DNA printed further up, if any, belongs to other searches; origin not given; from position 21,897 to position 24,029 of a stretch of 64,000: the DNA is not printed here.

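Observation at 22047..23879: Maf-family (DUF115) putative glycosyltransferase embedded between fliO and fliP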

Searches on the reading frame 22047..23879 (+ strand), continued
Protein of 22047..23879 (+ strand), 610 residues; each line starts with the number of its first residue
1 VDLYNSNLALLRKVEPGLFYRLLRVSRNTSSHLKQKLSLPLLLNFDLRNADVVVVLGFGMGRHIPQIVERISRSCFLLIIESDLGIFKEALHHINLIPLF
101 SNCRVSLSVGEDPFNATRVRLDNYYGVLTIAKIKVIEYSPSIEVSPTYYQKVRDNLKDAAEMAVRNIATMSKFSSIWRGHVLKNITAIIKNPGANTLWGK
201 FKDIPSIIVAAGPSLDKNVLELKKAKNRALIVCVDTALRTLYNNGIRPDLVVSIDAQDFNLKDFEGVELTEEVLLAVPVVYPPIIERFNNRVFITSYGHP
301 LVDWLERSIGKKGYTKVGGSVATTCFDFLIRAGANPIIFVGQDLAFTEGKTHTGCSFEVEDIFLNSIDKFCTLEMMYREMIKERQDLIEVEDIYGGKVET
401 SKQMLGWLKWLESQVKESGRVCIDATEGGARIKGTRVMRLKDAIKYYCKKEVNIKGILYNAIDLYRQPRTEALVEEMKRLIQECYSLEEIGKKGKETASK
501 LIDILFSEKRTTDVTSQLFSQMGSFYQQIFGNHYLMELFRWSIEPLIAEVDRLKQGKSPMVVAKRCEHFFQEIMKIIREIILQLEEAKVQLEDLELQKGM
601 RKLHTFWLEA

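Call 17: find_encoding_contigs(protein=P0015, flank=8000, max_places=2)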
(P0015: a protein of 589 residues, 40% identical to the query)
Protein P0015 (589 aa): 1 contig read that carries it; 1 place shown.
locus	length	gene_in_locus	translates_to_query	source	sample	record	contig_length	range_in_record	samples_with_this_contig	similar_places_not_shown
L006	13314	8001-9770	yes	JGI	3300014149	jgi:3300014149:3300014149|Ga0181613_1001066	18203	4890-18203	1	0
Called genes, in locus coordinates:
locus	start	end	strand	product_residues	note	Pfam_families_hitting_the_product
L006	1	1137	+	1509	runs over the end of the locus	PF22692:LlgE_F_G_D1 (weak), PF07559:FlgE_D2, PF06429:Flg_bbr_C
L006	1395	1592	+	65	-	PF06289:FlbD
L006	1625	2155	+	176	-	PF03748:FliL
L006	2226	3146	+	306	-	PF02154:FliM, PF01052:FliMN_C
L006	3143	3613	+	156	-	-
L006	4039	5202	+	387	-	PF01075:Glyco_transf_9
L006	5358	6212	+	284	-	PF13489:Methyltransf_23, PF07021:MetW, PF13847:Methyltransf_31, PF08241:Methyltransf_11, PF08242:Methyltransf_12, PF13649:Methyltransf_25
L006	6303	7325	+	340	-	PF28396:SepQ_C (weak), PF01052:FliMN_C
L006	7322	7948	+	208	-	PF04347:FliO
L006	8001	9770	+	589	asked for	PF20157:Maf_flag10_N (weak), PF01973:MptE-like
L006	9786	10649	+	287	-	PF02353:CMAS, PF07021:MetW (weak), PF13489:Methyltransf_23, PF13847:Methyltransf_31, PF08241:Methyltransf_11, PF08242:Methyltransf_12, PF13649:Methyltransf_25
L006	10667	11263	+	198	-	PF02660:G3P_acyltransf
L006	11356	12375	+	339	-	PF01210:NAD_Gly3P_dh_N, PF02558:ApbA (weak), PF03446:NAD_binding_2 (weak), PF03807:F420_oxidored, PF02153:PDH_N (faint), PF07479:NAD_Gly3P_dh_C, PF20618:GPD_NAD_C_bact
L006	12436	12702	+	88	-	PF00216:Bac_DNA_binding, PF18291:HU-HIG (weak)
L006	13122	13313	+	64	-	?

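Call 18: find_encoding_contigs(protein=P0022, flank=8000, max_places=2)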
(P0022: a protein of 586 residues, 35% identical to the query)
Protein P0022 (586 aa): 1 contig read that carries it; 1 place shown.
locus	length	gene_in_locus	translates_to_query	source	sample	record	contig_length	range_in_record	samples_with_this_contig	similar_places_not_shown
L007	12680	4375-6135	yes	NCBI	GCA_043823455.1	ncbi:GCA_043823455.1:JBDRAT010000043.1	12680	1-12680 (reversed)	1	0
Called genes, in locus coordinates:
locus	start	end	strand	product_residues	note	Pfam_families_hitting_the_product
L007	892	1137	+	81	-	PF08780:NTase_sub_bind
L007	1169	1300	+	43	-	PF08780:NTase_sub_bind (weak)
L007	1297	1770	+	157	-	PF01909:NTP_transf_2 (weak), PF18765:Polbeta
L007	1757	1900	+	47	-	-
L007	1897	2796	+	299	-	-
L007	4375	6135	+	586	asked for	PF01973:MptE-like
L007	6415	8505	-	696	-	PF00580:UvrD-helicase, PF13245:AAA_19, PF13604:AAA_30 (faint), PF01443:Viral_helicase1 (faint), PF13361:UvrD_C, PF13538:UvrD_C_2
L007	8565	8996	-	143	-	PF01220:DHquinase_II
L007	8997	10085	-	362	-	PF00465:Fe-ADH (weak), PF13685:Fe-ADH_2, PF01761:DHQ_synthase, PF24621:DHQS_C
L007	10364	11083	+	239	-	PF01891:CbiM, PF12822:ECF_trnsprt (weak)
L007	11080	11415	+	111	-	PF13190:PDGLE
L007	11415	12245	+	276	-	PF02361:CbiQ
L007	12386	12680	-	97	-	PF10117:McrBC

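Call 22: find_related_loci(query=A1, collection=genome_contigs, flank=8000)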
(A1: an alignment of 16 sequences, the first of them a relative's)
Query A1 (610 aa) in genome_contigs; peptide patterns used: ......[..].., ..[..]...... (x = any residue, [..] = any of these).
340 stretches matched a pattern; 335 encode a relative of the query (tblastn E <= 1e-3); the best 80 are kept; 79 distinct loci.
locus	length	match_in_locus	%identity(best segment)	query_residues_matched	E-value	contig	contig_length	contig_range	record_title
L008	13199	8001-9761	40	1-598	1e-146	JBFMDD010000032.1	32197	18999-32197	MAG: bacterium isolate MAG210 MAG210_32, whole genome shotgun sequence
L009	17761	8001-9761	40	1-598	7e-138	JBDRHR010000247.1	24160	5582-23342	MAG: Nitrospirota bacterium isolate MEGAHIT-group-1.534 k141_7057346, whole genome shotgun sequence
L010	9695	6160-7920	40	1-598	1e-136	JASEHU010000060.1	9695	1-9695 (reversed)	MAG: bacterium isolate Yes70-31 NODE_60_length_9695_cov_28.095851, whole genome shotgun sequence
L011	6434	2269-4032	38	1-598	2e-133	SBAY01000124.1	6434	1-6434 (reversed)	MAG: Nitrospira sp. isolate Bin_21_1 Hy_contig22581, whole genome shotgun sequence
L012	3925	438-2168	36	1-591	1e-128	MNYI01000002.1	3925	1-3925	MAG: Candidatus Desantisbacteria bacterium CG2_30_40_21 cg2_3.0_scaffold_24483_c, whole genome shotgun sequence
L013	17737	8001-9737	35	1-593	6e-123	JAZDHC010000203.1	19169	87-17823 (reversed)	MAG: Candidatus Desantisbacteria bacterium isolate MEGAHIT-group-0.297 k141_12131385, whole genome shotgun sequence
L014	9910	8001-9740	36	1-594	2e-121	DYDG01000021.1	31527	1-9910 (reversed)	MAG TPA_asm: Marinifilum sp. isolate IMS_BF-2 NODE_225_length_31566_cov_8.07474, whole genome shotgun sequence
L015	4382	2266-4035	38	1-594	1e-122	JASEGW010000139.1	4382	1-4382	MAG: bacterium isolate Yes70-06 NODE_139_length_4382_cov_12.851398, whole genome shotgun sequence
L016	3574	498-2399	37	1-587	1e-123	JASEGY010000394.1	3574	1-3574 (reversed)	MAG: bacterium isolate Yes70-08 NODE_394_length_3574_cov_213.603581, whole genome shotgun sequence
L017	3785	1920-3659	35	1-594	1e-121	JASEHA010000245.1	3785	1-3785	MAG: bacterium isolate Yes70-11 NODE_245_length_3785_cov_18.899464, whole genome shotgun sequence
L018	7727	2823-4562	35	1-594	2e-117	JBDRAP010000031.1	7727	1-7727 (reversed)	MAG: bacterium isolate MEGAHIT-group-1.1006 k141_2719233, whole genome shotgun sequence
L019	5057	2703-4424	34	1-588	1e-115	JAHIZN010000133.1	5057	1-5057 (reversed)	MAG: bacterium isolate Modern_marine.mb.176 Modern_marine.mb.176_k141_638909, whole genome shotgun sequence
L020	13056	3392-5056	36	46-576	1e-112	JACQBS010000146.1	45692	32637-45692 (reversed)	MAG: Nitrospinota bacterium isolate NC_groundwater_948_Pr1_S-0.2um_39_25 Montesol18-Sp2_coassembly_scaffold_1072036, who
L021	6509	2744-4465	34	1-554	5e-111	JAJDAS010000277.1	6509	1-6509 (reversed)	MAG: Nitrospinia bacterium isolate OFTM173 OFTM173_276, whole genome shotgun sequence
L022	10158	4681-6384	37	7-591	8e-111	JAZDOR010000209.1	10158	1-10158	MAG: bacterium isolate MEGAHIT-group-0.789 k141_3027850, whole genome shotgun sequence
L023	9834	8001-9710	36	7-591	7e-110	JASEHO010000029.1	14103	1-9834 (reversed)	MAG: bacterium isolate Yes70-25 NODE_29_length_14103_cov_30.859695, whole genome shotgun sequence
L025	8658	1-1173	48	206-593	3e-107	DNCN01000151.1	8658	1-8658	MAG TPA_asm: bacterium isolate UBA9089 contig_5354, whole genome shotgun sequence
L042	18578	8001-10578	33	43-463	2e-67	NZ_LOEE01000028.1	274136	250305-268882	Thermotalea metallivorans strain B2-1 AN619_contig000035, whole genome shotgun sequence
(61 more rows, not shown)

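Call 24: search_solved_structures(query=A1, max_evalue=0.01, show_alignments=2)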
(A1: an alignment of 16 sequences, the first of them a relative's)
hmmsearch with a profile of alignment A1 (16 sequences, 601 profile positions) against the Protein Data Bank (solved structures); distinct sequences matched with E-value up to 0.01: 3.
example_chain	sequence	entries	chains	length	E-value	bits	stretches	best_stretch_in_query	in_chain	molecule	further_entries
5mu5_A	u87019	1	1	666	1.3e-10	43.6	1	205-293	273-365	Uncharacterized protein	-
8sd5_A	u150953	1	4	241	7.5e-05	24.6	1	182-254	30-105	6-hydroxymethyl-7,8-dihydropterin pyrophosphokinase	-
8sbu_A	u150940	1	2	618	0.00035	22.4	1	183-254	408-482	Maltose/maltodextrin-binding periplasmic protein,6-hydroxymethyl-7,8-dihydropterin pyropho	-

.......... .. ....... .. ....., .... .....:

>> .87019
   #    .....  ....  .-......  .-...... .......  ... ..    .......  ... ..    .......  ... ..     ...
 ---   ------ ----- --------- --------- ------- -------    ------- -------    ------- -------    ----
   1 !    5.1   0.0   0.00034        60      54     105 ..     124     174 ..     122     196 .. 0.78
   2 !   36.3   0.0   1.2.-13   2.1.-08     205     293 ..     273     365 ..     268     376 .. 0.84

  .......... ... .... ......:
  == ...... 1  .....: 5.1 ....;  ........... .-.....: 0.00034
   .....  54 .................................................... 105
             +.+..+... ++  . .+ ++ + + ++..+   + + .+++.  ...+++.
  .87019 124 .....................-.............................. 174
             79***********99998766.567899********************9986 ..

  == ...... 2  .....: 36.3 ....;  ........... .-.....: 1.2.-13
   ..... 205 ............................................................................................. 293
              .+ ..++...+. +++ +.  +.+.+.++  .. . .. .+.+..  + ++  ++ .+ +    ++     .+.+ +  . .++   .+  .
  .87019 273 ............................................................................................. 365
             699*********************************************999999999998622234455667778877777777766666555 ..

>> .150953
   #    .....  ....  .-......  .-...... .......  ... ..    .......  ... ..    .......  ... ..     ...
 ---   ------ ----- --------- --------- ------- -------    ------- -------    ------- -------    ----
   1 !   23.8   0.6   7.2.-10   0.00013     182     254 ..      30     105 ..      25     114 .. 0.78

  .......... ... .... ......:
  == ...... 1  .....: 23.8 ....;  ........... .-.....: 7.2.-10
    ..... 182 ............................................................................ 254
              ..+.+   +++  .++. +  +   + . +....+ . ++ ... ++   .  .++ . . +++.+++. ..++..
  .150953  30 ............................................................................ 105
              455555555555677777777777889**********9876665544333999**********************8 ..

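Call 38: predict_structure(alignment_id=A1)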
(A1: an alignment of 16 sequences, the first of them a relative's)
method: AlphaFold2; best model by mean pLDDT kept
length: 610 residues; sequences in the alignment: 16
mean_pLDDT: 84.1   pTM: 0.79
mean pLDDT of the five models: 84.1, 82.6, 81.2, 80.3, 78.8
residues with pLDDT >= 90: 285; 70-90: 242; 50-70: 51; < 50: 32
segments of 3 or more residues with pLDDT < 50: 37-41, 350-376
pLDDT, mean of each block of 10 residues (from residue 1): 90 92 86 52 66 88 85 87 92 89 88 89 74 83 91 89 79 89 94 96 94 75 95 89 90 84 83 93 91 90 91 79 91 95 66 36 32 50 72 85 80 88 87 92 95 95 92 93 96 96 83 89 92 86 85 73 92 95 95 82 63
secondary structure, 60 per line:
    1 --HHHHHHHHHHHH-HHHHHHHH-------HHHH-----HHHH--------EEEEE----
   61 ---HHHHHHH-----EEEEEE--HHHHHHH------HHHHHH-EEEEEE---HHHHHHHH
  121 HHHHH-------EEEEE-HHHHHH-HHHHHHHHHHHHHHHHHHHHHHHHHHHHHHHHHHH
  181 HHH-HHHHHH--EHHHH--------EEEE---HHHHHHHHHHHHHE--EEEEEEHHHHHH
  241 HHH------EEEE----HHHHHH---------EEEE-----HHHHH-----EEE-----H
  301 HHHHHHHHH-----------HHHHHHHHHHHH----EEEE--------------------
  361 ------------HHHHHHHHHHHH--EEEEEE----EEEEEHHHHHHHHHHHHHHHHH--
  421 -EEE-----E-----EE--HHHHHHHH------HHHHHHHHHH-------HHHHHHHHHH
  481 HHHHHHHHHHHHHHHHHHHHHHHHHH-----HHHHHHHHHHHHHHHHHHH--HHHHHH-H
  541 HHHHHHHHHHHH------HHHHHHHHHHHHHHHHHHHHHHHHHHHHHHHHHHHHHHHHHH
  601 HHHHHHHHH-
elements in order: H3-14 H16-23 H31-34 H40-43 E52-56 H64-70 E76-81 H84-90 H97-102 E104-109 H113-125 E133-137 H139-144 H146-183 H185-190 H194-197 E206-209 H213-225 E229-234 H235-243 E250-253 H258-263 E273-276 H282-286 E292-294 H300-309 H321-332 E337-340 H373-384 E387-392 E397-401 H402-418 E422-424 H440-447 H454-463 H471-506 H512-530 H533-538 H540-552 H559-609

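Call 40: fold_search(model_id=the predicted structure, library=pdb)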
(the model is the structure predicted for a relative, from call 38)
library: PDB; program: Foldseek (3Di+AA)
matches with E <= 10: 1095; with E <= 0.001: 6
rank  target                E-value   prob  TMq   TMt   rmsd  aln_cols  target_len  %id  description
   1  5mu5                  2.9e-17  1.00  0.47  0.46  13.3       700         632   15  Structure of MAf glycosyltransferase from Magnetospirillum magneticum AMB-1 (released 2017-11-15)
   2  8sbu_A                1.4e-04  1.00  0.24  0.24  12.8       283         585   16  Crystal structure of MBP fusion with HPPK from Methanocaldococcus jannaschii (released 2024-07-03)
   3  8sd5_C                3.6e-04  1.00  0.21  0.54   5.3       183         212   17  Crystal structure of HPPK from Methanocaldococcus jannaschii (released 2024-07-03)
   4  8sbu_B                7.4e-04  1.00  0.23  0.24  13.1       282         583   16  Crystal structure of MBP fusion with HPPK from Methanocaldococcus jannaschii (released 2024-07-03)
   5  9hmz_A                7.4e-04  0.99  0.17  0.29  15.9       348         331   11  Structure of Corynebacterium glutamicum SteA, a cell division regulator (released 2025-07-30)
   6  8sd5_B                9.1e-04  1.00  0.19  0.49   7.2       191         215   17  Crystal structure of HPPK from Methanocaldococcus jannaschii (released 2024-07-03)
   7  8sd5_A                1.1e-03  1.00  0.22  0.55   5.0       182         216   19  Crystal structure of HPPK from Methanocaldococcus jannaschii (released 2024-07-03)
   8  9hmz_D                1.3e-03  0.96  0.16  0.27  15.7       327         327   12  Structure of Corynebacterium glutamicum SteA, a cell division regulator (released 2025-07-30)
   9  9hmz_G                2.7e-03  0.95  0.16  0.27  15.5       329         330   11  Structure of Corynebacterium glutamicum SteA, a cell division regulator (released 2025-07-30)
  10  9hmy                  6.4e-03  0.89  0.16  0.27  15.0       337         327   14  Structure of Mycobacterium tuberculosis SteA (Rv1697), a cell division regulator (released 2025-07-30)
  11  5wp5_B                3.5e-02  0.35  0.12  0.15  19.8       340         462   10  Arabidopsis thaliana phosphoethanolamine N-methyltransferase 2 (AtPMT2) in complex with SAH (released 2017-11-15)
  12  6lpi_B                5.9e-02  0.10  0.10  0.10  17.9       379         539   10  Crystal Structure of AHAS holo-enzyme (released 2020-11-18)
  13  8x3z_B                6.2e-02  0.12  0.12  0.14  20.3       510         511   10  ThDP-dependent HKA synthase (released 2024-11-20)
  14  7err                  7.6e-02  0.16  0.15  0.15  16.9       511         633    8  Tunnel-redesigned O2-tolerant CO dehydrogenase for removal of CO in real flue gas (Aerobic ChCODH2 A559W mutant) (released 2022-10-05)
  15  2v0n_A                1.2e-01  0.13  0.10  0.13  15.6       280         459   11  ACTIVATED RESPONSE REGULATOR PLED IN COMPLEX WITH C-DIGMP AND GTP- ALPHA-S (released 2007-08-21)
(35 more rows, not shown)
